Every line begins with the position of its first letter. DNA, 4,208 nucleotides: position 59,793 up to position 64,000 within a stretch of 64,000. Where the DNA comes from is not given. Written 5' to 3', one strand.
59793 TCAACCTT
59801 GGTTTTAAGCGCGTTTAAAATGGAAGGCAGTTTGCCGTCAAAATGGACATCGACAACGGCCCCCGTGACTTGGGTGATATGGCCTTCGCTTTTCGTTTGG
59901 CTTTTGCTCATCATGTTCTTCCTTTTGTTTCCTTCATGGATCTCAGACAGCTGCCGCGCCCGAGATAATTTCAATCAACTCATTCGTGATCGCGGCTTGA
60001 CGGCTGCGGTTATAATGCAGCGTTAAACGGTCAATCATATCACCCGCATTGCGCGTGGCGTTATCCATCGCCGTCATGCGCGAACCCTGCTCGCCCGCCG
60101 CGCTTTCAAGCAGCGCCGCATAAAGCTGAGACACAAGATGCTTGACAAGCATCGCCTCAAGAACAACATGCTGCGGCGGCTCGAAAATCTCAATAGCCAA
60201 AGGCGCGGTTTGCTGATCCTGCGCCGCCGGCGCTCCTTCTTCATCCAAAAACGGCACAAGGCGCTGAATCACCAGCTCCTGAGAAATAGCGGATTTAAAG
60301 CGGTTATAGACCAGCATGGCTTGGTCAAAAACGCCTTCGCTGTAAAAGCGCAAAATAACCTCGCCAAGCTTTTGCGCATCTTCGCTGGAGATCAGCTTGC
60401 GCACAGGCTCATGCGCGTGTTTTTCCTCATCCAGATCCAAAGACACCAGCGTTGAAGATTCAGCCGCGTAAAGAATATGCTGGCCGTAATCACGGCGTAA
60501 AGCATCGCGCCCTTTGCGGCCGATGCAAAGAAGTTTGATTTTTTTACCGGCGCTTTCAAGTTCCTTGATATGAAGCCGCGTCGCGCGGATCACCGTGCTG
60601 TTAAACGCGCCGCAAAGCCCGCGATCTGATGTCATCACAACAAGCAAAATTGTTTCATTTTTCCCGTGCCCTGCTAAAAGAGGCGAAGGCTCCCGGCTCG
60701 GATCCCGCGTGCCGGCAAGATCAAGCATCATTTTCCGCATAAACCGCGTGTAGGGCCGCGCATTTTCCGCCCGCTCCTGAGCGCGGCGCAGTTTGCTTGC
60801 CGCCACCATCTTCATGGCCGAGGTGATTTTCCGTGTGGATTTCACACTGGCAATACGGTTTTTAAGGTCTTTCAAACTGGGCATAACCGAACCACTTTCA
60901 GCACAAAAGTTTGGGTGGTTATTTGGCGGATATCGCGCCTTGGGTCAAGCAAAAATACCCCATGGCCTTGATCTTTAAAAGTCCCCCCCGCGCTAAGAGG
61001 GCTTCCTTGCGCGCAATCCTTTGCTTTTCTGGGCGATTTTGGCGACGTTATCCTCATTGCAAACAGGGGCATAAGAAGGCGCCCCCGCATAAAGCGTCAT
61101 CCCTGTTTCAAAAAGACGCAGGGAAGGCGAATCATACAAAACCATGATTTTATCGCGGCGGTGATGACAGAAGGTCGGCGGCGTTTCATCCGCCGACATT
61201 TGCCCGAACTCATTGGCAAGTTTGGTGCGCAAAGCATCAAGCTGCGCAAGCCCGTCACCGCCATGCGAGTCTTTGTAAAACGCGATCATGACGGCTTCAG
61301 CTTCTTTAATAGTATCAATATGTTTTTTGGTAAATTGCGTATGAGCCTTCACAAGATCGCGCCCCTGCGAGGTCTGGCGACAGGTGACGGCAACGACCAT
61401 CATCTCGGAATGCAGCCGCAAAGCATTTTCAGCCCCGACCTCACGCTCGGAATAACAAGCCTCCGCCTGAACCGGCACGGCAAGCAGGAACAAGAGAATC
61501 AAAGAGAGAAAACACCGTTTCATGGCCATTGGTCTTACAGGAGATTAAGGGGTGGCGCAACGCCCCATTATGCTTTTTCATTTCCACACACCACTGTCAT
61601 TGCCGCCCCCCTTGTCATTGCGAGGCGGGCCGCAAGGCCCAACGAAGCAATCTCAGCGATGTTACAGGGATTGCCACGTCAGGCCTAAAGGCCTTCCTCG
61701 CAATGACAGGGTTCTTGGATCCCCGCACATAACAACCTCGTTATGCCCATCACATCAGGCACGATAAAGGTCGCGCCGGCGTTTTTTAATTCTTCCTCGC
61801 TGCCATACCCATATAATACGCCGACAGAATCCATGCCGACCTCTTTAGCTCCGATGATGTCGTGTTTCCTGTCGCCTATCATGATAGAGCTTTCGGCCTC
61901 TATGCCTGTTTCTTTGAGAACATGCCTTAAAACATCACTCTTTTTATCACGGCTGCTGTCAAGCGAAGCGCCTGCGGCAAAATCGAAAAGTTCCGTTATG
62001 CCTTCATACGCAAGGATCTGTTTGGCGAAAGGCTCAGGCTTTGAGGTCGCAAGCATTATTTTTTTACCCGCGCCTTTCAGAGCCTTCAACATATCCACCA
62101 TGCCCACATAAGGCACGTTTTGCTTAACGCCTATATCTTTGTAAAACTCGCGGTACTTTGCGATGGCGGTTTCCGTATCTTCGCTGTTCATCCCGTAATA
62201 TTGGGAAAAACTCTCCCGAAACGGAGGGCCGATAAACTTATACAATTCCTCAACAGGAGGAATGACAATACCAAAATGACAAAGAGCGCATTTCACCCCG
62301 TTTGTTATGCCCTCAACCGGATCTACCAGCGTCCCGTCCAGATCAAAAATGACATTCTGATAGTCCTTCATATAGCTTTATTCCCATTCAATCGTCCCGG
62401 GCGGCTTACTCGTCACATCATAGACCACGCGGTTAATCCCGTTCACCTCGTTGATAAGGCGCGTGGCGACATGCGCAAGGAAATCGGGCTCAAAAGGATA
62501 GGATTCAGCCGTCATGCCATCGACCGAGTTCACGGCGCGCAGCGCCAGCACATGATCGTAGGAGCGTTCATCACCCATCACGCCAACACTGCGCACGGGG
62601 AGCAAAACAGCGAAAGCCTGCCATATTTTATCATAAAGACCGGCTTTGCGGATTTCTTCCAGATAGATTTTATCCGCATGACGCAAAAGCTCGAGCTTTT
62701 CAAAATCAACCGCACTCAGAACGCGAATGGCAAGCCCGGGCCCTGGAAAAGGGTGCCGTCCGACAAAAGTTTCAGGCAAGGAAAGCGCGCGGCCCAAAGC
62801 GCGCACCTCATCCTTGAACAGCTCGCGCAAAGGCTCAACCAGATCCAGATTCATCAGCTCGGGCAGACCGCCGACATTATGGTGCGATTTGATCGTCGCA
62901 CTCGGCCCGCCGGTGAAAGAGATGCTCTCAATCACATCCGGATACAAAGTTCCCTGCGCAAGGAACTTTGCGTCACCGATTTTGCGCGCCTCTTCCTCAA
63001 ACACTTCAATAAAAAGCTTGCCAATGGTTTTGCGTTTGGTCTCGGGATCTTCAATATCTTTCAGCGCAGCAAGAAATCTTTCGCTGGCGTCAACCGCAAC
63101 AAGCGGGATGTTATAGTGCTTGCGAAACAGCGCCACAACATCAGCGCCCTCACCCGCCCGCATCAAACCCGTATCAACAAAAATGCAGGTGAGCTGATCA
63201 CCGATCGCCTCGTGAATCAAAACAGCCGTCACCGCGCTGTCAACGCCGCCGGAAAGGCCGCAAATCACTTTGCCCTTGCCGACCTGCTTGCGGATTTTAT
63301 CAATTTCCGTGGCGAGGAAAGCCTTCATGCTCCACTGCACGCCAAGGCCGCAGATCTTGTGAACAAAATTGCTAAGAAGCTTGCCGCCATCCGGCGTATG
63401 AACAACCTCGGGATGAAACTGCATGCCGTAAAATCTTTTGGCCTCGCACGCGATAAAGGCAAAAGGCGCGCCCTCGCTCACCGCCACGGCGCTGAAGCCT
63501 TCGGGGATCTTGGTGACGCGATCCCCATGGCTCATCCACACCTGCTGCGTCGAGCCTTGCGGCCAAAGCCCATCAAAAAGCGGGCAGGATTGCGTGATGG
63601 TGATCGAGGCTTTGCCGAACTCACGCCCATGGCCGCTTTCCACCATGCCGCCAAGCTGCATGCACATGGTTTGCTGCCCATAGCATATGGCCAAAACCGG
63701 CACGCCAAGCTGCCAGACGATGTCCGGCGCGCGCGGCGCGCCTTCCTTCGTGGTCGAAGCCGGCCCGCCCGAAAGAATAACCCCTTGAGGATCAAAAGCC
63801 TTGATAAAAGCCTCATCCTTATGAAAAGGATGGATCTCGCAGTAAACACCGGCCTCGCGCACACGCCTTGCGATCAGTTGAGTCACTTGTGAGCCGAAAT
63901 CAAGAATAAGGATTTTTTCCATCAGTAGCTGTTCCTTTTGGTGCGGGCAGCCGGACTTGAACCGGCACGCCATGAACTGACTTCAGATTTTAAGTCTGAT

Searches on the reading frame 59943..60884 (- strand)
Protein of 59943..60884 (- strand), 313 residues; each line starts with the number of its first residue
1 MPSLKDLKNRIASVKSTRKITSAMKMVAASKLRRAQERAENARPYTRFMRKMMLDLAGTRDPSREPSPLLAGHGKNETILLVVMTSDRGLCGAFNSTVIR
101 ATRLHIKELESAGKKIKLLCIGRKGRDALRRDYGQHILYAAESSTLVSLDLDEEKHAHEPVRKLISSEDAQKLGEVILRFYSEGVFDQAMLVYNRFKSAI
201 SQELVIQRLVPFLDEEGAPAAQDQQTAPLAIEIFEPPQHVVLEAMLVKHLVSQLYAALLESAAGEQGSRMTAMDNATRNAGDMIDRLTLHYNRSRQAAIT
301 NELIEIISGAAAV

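Call 42: search_protein_families(library=pfam, proteins=[window:59943-60884:-], max_evalue=0.001)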
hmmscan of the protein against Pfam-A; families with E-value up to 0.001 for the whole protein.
window:59943-60884:- (313 aa): 1 family
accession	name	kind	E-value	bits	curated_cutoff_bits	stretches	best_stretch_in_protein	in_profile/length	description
PF00231.24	ATP-synt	-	2e-94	316.9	39.9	1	3-313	1-285/285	ATP synthase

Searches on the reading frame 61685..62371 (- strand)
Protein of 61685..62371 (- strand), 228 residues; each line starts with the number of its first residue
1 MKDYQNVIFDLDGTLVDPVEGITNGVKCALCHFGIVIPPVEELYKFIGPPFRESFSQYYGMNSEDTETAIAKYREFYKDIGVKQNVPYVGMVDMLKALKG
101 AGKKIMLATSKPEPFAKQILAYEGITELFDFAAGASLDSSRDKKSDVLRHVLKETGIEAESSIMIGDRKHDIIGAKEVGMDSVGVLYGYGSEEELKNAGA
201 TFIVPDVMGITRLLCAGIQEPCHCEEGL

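Call 42: search_protein_families(library=pfam, proteins=[window:61685-62371:-], max_evalue=0.001)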
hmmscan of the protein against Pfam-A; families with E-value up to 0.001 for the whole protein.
window:61685-62371:- (228 aa): 5 families
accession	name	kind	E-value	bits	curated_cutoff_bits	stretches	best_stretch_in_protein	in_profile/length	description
PF13419.12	HAD_2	-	3.3e-33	115.7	23.8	1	7-185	1-178/178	Haloacid dehalogenase-like hydrolase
PF00702.32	Hydrolase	-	1.7e-20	74.6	26.4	1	6-179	3-191/191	haloacid dehalogenase-like hydrolase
PF13242.12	Hydrolase_like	-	5e-12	46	22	1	148-207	10-72/75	HAD-hyrolase-like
PF12710.13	HAD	-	2.3e-11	44.9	27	1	7-172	1-185/189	haloacid dehalogenase-like hydrolase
PF08282.18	Hydrolase_3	-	2.6e-06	27.8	20.9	0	143-172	187-216/255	haloacid dehalogenase-like hydrolase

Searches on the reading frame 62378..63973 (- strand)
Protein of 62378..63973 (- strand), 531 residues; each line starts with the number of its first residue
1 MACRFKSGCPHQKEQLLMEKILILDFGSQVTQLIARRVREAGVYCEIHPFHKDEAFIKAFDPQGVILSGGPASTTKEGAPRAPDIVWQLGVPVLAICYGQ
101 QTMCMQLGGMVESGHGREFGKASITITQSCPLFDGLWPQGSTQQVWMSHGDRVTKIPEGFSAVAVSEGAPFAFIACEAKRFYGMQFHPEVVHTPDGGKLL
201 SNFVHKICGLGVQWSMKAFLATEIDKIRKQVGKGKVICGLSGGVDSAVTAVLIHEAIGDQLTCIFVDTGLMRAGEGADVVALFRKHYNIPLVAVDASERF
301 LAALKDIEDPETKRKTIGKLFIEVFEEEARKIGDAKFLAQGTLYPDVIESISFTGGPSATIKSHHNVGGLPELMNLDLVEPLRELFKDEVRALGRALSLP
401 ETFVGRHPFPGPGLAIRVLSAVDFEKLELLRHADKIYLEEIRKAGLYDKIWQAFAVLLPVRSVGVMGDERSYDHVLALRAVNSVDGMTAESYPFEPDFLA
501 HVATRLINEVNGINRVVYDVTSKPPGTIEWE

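Call 42: search_protein_families(library=pfam, proteins=[window:62378-63973:-], max_evalue=0.001)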
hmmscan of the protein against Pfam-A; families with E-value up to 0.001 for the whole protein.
window:62378-63973:- (531 aa): 5 families
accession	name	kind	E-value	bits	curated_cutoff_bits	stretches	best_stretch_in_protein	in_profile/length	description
PF00958.27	GMP_synt_C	-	8.6e-43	144.8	27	1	439-530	1-92/92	GMP synthase C terminal domain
PF00117.34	GATase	-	5.5e-39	134.2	22.8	1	22-206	1-189/190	Glutamine amidotransferase class-I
PF02540.23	NAD_synthase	-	3.1e-09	36.8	21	1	228-260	13-45/242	NAD synthase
PF07722.19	Peptidase_C26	-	2.6e-06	27.8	20.5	1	88-189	103-219/219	Peptidase C26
PF03054.22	tRNA_Me_trans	-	7.2e-05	23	20.6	1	235-267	2-33/202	tRNA methyl transferase HUP domain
